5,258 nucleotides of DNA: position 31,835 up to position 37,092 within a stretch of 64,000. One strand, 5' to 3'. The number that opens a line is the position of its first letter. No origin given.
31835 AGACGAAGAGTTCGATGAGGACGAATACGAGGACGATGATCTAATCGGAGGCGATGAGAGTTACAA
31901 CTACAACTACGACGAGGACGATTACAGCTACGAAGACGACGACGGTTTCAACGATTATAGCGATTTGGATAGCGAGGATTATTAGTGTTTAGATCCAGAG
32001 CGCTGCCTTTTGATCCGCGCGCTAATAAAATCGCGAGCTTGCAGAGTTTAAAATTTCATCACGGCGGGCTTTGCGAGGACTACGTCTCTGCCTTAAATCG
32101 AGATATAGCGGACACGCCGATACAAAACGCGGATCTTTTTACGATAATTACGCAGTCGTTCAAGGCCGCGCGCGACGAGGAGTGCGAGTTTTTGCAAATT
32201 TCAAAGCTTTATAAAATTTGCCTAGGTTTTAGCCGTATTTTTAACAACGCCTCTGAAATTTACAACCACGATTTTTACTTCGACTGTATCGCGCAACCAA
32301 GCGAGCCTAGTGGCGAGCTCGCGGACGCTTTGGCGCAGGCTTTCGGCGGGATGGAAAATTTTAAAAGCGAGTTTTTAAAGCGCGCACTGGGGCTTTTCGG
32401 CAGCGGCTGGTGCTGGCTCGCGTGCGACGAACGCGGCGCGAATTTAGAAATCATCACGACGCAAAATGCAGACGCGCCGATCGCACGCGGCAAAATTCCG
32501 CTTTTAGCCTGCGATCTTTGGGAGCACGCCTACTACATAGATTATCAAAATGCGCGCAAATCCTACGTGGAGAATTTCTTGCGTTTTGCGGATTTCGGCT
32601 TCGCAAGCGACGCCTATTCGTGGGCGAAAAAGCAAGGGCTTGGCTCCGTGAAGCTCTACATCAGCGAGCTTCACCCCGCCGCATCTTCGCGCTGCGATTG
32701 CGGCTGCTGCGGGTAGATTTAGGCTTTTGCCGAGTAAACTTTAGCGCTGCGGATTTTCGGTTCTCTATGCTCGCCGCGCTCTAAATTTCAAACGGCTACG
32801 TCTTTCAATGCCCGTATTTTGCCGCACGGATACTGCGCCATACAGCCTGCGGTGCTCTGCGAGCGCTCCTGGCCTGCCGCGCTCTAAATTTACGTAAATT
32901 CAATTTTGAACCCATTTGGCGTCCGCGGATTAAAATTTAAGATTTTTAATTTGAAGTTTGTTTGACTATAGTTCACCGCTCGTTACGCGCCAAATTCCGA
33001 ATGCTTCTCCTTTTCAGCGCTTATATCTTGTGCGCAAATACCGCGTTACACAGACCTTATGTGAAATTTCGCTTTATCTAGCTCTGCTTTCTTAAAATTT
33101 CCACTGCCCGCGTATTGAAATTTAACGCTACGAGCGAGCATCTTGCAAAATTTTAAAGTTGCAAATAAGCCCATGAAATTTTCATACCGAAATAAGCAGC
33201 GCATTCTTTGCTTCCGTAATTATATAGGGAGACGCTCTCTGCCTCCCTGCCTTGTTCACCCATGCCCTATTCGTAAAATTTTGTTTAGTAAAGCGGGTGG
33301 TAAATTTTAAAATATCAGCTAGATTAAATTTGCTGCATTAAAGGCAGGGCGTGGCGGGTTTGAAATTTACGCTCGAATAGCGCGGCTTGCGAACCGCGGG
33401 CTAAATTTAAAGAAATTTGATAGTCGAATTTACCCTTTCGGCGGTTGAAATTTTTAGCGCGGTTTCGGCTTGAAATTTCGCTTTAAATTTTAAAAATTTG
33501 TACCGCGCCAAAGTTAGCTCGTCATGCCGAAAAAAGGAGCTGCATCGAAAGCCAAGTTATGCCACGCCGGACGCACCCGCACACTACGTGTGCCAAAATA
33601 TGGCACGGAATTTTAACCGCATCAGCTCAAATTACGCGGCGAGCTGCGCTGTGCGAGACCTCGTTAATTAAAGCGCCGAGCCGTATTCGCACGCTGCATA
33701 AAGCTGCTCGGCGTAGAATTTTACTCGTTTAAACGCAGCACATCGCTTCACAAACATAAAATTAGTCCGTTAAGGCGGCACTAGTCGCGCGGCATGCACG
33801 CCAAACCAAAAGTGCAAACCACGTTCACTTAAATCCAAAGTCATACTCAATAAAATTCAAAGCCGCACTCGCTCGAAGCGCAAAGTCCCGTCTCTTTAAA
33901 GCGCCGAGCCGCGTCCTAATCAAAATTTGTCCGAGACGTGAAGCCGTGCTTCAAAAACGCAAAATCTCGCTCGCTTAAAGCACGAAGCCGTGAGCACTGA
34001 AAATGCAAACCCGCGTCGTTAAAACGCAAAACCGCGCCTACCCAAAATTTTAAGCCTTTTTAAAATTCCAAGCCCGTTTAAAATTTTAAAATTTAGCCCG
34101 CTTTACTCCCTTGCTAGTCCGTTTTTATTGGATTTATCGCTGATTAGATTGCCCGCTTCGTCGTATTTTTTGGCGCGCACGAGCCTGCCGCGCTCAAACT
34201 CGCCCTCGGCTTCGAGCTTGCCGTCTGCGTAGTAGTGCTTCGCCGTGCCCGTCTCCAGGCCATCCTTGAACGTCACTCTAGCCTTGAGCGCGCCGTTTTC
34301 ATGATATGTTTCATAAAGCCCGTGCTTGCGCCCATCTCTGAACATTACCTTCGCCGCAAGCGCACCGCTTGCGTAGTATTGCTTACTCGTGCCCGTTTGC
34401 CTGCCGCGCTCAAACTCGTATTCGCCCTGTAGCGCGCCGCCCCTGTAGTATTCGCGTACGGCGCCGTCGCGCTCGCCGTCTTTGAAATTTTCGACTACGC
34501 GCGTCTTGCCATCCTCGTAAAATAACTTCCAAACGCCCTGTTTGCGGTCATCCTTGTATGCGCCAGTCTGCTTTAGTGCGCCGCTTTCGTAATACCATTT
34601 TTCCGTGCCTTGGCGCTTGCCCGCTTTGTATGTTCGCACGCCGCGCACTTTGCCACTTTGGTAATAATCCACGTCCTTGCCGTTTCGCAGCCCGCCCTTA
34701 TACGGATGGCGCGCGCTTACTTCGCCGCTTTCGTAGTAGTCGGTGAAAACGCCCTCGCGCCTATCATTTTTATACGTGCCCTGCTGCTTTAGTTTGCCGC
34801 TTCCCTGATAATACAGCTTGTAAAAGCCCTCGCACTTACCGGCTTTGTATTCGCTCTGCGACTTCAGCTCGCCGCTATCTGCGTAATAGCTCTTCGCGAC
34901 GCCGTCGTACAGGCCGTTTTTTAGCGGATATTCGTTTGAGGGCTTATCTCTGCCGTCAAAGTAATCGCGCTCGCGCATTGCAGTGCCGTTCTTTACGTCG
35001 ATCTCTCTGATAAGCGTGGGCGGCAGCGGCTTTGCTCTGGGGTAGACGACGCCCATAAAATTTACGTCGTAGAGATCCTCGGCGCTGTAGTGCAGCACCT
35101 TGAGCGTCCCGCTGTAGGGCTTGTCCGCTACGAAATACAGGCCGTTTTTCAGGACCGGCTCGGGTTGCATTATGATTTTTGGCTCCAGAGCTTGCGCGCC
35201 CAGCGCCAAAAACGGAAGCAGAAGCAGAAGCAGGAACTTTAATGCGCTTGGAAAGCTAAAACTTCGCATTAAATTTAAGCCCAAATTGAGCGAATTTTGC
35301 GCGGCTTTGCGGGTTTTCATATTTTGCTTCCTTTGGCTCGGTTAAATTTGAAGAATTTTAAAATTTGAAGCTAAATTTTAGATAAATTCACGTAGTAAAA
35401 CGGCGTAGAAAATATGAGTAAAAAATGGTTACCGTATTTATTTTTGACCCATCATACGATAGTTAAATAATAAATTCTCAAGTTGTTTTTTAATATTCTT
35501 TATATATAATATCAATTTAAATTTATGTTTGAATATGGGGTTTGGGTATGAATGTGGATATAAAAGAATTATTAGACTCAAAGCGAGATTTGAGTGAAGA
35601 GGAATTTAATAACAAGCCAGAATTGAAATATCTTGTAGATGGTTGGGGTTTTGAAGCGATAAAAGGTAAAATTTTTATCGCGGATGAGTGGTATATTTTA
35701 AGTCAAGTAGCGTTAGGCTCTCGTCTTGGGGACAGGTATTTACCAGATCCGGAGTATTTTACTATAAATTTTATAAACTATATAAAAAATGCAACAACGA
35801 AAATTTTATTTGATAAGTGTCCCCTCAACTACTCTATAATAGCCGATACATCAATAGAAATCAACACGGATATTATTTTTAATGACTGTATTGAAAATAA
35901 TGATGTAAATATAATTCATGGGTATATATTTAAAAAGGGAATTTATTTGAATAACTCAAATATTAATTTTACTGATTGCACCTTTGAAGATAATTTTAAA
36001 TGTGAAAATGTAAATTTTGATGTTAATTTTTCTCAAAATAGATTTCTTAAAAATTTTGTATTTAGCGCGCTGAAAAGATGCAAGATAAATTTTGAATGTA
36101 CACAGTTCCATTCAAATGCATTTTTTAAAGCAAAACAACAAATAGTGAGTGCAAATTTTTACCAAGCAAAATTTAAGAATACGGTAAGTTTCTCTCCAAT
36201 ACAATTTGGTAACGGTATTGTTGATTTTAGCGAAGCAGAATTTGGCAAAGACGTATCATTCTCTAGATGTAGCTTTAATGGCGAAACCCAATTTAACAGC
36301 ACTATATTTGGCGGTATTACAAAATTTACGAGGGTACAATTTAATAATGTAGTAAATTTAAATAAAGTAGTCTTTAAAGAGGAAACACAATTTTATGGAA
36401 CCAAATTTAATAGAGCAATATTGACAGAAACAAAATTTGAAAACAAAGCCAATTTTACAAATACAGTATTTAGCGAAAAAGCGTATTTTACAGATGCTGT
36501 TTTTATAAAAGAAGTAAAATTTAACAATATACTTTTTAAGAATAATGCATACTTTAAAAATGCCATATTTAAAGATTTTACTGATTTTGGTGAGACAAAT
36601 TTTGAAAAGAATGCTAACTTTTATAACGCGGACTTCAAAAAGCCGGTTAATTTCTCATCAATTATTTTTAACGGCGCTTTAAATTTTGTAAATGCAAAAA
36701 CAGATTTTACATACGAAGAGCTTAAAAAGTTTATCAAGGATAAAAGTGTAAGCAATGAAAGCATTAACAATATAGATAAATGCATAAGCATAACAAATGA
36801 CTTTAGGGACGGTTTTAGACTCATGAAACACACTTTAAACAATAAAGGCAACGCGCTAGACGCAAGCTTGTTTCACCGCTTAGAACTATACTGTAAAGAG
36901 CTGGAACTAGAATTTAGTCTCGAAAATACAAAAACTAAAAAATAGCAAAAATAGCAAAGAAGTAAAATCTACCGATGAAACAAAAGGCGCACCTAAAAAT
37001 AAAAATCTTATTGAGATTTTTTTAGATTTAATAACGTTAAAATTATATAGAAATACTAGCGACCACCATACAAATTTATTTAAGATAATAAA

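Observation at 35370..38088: Sharply AT-rich 2.7-kb islet carrying only a pentapeptide-repeat/membrane gene, flanked by an imperfect direct repeat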

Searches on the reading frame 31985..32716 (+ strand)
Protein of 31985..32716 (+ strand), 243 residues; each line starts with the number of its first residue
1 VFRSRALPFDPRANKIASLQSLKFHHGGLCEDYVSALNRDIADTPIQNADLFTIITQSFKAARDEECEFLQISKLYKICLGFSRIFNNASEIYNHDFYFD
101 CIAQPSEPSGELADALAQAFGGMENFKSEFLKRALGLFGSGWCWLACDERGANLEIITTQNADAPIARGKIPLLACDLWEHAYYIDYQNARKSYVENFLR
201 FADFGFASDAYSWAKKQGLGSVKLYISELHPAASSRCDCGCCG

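Call 6: search_protein_families(library=pfam, proteins=[window:31985-32716:+], max_evalue=0.01)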
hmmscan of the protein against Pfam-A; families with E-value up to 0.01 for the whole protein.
window:31985-32716:+ (243 aa): 2 families
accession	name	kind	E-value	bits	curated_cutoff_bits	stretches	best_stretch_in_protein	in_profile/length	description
PF02777.23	Sod_Fe_C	-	2.3e-34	117.9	20.9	1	108-208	1-100/102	Iron/manganese superoxide dismutases, C-terminal domain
PF00081.27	Sod_Fe_N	-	0.00035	21.4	27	1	18-102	19-81/82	Iron/manganese superoxide dismutases, alpha-hairpin domain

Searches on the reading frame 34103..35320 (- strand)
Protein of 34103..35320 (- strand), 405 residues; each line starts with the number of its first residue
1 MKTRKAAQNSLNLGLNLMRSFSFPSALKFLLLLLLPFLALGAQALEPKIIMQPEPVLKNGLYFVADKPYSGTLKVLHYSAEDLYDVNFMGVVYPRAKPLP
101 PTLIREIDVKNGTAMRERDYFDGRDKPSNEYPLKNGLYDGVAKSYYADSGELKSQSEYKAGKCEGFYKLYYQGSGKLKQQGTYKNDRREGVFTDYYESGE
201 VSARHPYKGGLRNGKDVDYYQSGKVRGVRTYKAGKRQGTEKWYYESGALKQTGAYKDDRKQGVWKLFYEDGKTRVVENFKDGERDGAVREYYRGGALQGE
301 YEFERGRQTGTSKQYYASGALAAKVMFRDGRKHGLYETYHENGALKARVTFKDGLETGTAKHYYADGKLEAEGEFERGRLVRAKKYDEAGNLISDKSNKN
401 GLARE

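Call 6: search_protein_families(library=pfam, proteins=[window:34103-35320:-], max_evalue=0.01)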
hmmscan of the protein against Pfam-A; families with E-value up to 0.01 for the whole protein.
window:34103-35320:- (405 aa): 1 family
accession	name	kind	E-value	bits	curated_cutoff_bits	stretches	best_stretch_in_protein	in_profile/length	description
PF07661.19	MORN_2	-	9.4e-34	111.9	29.6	3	332-353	1-22/22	MORN repeat variant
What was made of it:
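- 34103..35320 (-): Conserved left flank: MORN_2-repeat protein gene with native composition. PF07661 E = 9e-34 (call 6).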

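Call 7: search_protein_families(library=ncbifam, proteins=[window:34103-35320:-], max_evalue=0.01)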
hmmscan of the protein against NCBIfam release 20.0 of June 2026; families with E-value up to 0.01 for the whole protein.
window:34103-35320:- (405 aa): 1 family
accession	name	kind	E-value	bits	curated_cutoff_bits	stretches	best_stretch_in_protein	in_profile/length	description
NF033566.1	adhes_LIC20035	equivalog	2.9e-25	89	250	2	177-323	105-256/434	LIC20035 family adhesin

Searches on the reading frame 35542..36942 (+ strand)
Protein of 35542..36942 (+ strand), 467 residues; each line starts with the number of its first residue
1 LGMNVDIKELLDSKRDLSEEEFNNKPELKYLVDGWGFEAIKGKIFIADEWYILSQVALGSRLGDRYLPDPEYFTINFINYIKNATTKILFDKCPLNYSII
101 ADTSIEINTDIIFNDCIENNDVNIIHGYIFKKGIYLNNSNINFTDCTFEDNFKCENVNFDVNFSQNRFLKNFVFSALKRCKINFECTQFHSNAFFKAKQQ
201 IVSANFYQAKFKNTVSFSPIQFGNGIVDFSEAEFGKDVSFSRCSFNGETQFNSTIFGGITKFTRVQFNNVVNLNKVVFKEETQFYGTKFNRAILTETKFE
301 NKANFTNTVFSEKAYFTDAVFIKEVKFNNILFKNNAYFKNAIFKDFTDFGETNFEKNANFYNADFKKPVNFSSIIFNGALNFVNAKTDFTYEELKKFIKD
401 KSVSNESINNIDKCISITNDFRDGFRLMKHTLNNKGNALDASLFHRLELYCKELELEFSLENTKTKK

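Call 6: search_protein_families(library=pfam, proteins=[window:35542-36942:+], max_evalue=0.01)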
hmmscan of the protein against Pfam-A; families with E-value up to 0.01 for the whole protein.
window:35542-36942:+ (467 aa): 2 families
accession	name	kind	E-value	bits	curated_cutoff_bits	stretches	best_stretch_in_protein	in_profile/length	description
PF13576.12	Pentapeptide_3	-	4.2e-36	123.3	27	7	327-372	1-45/48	Pentapeptide repeats (9 copies)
PF00805.28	Pentapeptide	-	0.0048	16.9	20.2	0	284-301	8-30/40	Pentapeptide repeats (8 copies)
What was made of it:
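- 35548..36945 (+): 5' part of the pentapeptide-repeat membrane gene, up to the premature TAG. Segments are the N-cap (aa 1-84, 35548-35799), the beta-helix (aa 85-385, 35800-36702) and the first part of the conserved helical linker. PF13576 E = 4e-36 (call 6).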

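Call 7: search_protein_families(library=ncbifam, proteins=[window:35542-36942:+], max_evalue=0.01)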
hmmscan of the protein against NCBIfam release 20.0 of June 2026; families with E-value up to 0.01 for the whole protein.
window:35542-36942:+ (467 aa): 0 families
